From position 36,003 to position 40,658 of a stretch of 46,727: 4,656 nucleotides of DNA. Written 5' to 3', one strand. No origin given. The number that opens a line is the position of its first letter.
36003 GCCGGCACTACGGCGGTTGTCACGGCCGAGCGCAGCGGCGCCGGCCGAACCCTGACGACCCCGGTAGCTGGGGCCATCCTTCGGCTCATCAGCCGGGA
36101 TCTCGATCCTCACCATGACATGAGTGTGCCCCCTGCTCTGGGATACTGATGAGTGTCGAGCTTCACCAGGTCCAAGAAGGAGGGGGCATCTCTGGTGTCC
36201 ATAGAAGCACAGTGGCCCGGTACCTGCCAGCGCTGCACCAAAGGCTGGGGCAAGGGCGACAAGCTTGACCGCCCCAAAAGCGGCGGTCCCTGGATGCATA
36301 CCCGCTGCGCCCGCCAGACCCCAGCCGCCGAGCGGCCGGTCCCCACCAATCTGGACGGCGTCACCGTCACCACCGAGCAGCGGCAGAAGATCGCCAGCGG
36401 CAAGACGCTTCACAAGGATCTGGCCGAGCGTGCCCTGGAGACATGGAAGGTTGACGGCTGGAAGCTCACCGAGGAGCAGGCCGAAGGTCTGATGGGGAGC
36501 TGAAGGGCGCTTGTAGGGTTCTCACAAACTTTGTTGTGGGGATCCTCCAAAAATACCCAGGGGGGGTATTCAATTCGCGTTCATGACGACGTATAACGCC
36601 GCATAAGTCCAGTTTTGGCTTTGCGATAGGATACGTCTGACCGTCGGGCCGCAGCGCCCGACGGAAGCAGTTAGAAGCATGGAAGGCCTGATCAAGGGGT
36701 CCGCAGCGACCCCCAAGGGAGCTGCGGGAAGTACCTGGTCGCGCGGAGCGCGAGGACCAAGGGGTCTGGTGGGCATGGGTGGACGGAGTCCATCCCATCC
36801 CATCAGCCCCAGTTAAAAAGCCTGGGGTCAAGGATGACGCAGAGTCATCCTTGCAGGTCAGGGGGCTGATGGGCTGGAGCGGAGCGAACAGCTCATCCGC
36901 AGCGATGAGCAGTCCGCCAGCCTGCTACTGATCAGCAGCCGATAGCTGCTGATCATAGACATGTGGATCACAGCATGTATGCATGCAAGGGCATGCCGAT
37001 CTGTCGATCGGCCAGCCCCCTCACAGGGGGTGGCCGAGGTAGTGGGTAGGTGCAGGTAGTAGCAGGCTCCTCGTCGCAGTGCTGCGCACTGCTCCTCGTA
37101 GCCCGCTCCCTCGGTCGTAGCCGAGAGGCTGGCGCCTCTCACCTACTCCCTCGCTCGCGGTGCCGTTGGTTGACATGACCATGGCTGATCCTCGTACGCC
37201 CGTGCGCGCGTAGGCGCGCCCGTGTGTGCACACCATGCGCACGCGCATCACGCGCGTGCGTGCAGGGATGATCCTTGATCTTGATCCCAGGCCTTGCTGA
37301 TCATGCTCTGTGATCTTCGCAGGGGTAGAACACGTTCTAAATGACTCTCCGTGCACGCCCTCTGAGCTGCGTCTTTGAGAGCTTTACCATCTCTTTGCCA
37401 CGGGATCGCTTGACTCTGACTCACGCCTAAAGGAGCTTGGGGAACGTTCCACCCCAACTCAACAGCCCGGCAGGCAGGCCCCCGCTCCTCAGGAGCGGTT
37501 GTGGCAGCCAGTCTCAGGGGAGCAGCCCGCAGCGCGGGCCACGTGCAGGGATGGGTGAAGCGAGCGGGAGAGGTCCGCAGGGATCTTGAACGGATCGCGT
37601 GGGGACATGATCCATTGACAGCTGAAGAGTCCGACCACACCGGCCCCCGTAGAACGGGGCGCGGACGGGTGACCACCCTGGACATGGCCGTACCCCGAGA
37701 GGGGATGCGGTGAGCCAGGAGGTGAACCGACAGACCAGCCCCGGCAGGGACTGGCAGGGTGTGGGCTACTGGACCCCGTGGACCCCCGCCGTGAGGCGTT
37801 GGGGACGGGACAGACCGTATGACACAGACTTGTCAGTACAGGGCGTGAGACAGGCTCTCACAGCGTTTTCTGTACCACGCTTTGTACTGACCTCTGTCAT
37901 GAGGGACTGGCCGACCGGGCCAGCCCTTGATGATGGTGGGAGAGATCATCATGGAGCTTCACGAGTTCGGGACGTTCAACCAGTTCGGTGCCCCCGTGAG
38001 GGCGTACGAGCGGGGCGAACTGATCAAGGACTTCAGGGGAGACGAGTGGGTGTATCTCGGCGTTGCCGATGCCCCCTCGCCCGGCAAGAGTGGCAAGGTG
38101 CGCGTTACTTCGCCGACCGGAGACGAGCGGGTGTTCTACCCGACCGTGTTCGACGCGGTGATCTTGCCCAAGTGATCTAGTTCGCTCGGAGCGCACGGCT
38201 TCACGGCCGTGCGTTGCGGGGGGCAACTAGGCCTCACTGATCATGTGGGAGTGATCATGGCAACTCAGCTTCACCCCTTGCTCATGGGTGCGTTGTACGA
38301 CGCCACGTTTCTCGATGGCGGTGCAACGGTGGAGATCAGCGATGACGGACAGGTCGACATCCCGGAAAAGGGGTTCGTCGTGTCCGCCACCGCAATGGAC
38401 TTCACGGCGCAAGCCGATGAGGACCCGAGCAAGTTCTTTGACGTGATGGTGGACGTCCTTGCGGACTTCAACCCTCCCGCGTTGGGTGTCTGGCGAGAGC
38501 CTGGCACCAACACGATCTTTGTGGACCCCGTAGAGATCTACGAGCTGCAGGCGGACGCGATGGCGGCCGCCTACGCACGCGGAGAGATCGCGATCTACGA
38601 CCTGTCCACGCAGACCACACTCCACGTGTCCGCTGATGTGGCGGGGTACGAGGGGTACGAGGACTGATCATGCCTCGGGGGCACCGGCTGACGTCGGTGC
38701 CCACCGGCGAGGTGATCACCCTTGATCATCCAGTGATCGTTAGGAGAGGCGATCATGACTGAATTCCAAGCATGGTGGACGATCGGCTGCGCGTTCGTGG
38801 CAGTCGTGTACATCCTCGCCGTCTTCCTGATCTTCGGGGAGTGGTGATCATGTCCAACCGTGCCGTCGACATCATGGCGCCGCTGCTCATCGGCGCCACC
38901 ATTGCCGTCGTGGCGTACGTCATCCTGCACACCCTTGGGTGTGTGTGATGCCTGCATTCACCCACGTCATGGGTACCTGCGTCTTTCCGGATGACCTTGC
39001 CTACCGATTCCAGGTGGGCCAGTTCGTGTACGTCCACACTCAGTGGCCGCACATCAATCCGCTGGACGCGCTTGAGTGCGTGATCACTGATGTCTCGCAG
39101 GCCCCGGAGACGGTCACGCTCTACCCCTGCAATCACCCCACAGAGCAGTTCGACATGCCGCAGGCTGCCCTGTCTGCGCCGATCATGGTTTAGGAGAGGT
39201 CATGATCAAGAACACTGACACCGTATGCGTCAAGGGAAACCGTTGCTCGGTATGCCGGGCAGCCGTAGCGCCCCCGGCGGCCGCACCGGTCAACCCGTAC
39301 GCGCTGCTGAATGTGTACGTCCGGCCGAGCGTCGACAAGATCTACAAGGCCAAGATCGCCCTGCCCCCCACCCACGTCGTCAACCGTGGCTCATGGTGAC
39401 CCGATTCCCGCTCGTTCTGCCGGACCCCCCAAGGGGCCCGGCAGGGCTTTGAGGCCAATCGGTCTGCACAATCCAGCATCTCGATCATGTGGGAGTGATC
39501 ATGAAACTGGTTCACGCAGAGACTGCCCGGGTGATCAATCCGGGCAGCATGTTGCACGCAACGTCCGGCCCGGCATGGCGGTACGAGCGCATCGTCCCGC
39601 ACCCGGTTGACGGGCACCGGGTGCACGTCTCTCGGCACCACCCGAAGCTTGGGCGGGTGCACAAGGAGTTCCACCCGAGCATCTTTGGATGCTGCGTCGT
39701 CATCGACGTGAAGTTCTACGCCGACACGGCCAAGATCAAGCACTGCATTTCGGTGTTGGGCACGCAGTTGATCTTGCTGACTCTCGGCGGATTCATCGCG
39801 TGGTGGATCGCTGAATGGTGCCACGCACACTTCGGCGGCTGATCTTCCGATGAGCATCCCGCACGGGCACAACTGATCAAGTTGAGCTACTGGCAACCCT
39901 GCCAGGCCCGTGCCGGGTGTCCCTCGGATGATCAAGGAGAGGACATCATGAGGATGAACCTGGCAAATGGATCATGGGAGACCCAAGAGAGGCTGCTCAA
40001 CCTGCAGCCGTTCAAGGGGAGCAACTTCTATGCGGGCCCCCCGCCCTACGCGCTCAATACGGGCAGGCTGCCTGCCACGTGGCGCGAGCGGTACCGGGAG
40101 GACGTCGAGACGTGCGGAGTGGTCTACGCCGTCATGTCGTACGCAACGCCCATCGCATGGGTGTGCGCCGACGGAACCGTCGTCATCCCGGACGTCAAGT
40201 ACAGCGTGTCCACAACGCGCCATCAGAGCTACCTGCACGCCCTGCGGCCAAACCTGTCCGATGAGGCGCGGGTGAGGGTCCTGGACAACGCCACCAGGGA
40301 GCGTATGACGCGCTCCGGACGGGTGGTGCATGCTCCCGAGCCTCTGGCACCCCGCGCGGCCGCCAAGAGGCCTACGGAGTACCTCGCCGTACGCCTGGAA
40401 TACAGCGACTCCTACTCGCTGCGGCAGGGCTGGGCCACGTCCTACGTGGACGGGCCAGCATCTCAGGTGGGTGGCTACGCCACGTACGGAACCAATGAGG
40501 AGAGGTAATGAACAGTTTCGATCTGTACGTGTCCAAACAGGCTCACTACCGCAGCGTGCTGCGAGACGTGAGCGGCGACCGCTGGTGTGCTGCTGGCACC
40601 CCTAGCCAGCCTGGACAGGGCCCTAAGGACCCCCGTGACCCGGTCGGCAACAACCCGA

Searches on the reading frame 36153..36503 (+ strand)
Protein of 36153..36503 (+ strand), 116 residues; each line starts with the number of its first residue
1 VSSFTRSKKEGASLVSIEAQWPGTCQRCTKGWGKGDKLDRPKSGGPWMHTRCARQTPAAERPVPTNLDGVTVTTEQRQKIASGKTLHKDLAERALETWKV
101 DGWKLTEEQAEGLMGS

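Call 14: search_protein_families(library=pfam, proteins=[window:36153-36503:+], max_evalue=0.01)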
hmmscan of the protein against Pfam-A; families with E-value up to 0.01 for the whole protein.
window:36153-36503:+ (116 aa): 0 families

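Call 15: search_protein_families(library=phrogs, proteins=[window:36153-36503:+], max_evalue=0.001)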
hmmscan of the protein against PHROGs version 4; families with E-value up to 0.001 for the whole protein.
window:36153-36503:+ (116 aa): 1 family
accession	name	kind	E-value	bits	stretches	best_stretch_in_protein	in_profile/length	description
phrog_1581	-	unknown function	1.4e-05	26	1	15-66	97-147/176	-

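Call 90: search_protein_families(library=pfam, proteins=[window:36153-36503:+], max_evalue=0.01)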
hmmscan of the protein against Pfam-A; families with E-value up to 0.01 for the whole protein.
window:36153-36503:+ (116 aa): 0 families

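Call 96: search_solved_structures(query=window:36153-36503:+, max_evalue=10)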
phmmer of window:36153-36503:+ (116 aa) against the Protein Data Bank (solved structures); distinct sequences matched with E-value up to 10: 25.
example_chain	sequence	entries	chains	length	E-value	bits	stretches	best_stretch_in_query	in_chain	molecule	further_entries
7rhq_C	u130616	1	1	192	0.035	17.4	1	9-40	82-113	Sonic hedgehog protein N-product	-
8eky_M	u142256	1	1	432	0.078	16.3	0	4-40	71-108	Thioredoxin domain-containing protein 5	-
1ilw_A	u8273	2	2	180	0.11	15.8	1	27-76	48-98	180 aa long hypothetical Pyrazinamidase/nicotinamidase | 180aa long hypothetical Pyrazinamidase/Nicotinamidase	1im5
8j07_c1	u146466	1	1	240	0.46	13.8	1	7-38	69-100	MORN repeat-containing protein 3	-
3k7i_B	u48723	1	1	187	0.48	13.7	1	13-34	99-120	Indian hedgehog protein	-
2wfx_A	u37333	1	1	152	0.6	13.4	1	9-34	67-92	SONIC HEDGEHOG PROTEIN N-PRODUCT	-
2wg4_A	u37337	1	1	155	0.62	13.4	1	9-34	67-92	SONIC HEDGEHOG PROTEIN N-PRODUCT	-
7rpk_H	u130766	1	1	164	0.65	13.3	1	9-34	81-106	Sonic hedgehog protein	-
3n1r_A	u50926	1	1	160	0.65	13.3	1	9-34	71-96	Sonic hedgehog protein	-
1vhh_A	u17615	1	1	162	0.66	13.3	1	9-34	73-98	SONIC HEDGEHOG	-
3d1m_A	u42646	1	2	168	0.66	13.3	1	9-34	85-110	Sonic hedgehog protein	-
4c4m_A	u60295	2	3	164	0.68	13.2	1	9-34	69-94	SONIC HEDGEHOG PROTEIN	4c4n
3ho5_H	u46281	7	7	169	0.69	13.2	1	9-34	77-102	Sonic hedgehog protein | Sonic hedgehog protein N-product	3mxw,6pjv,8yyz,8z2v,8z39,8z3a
6dmy_B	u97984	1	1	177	0.69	13.2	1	9-34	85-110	Sonic hedgehog protein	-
6oev_C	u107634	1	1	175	0.7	13.2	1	9-34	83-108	Sonic hedgehog protein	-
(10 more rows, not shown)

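Call 97: find_homologous_proteins(query=window:36153-36503:+, max_evalue=0.001)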
Query window:36153-36503:+ (116 aa): 1 proteins with E <= 0.001 among 8 candidates.
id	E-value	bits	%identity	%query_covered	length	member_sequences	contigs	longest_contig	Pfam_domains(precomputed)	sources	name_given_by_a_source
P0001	1.0e-71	256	98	100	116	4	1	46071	-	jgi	jgi:hypothetical protein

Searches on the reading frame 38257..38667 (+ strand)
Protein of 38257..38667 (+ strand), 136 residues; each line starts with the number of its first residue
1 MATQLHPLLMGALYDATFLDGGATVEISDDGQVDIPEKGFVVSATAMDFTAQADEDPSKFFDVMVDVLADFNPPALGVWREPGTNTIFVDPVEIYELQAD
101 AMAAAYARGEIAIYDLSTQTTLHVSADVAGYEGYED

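Call 14: search_protein_families(library=pfam, proteins=[window:38257-38667:+], max_evalue=0.01)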
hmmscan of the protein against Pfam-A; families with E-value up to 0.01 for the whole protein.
window:38257-38667:+ (136 aa): 0 families

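Call 15: search_protein_families(library=phrogs, proteins=[window:38257-38667:+], max_evalue=0.001)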
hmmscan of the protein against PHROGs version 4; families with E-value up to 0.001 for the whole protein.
window:38257-38667:+ (136 aa): 1 family
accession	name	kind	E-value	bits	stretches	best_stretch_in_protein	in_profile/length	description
phrog_17808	-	unknown function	7.9e-08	33.7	1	17-127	17-132/137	-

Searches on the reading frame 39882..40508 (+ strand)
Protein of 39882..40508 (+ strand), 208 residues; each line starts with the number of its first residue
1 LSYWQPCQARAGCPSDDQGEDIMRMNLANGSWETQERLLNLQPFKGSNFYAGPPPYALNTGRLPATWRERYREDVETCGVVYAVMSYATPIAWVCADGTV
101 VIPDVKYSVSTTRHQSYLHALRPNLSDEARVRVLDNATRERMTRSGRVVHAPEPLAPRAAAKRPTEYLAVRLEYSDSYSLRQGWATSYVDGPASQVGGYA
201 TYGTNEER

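Call 14: search_protein_families(library=pfam, proteins=[window:39882-40508:+], max_evalue=0.01)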
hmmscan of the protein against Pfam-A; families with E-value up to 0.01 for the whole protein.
window:39882-40508:+ (208 aa): 0 families

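Call 15: search_protein_families(library=phrogs, proteins=[window:39882-40508:+], max_evalue=0.001)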
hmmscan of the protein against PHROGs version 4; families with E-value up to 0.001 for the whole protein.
window:39882-40508:+ (208 aa): 1 family
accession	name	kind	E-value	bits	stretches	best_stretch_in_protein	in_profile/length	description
phrog_32689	-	unknown function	9.2e-11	43.1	1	31-119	40-124/136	-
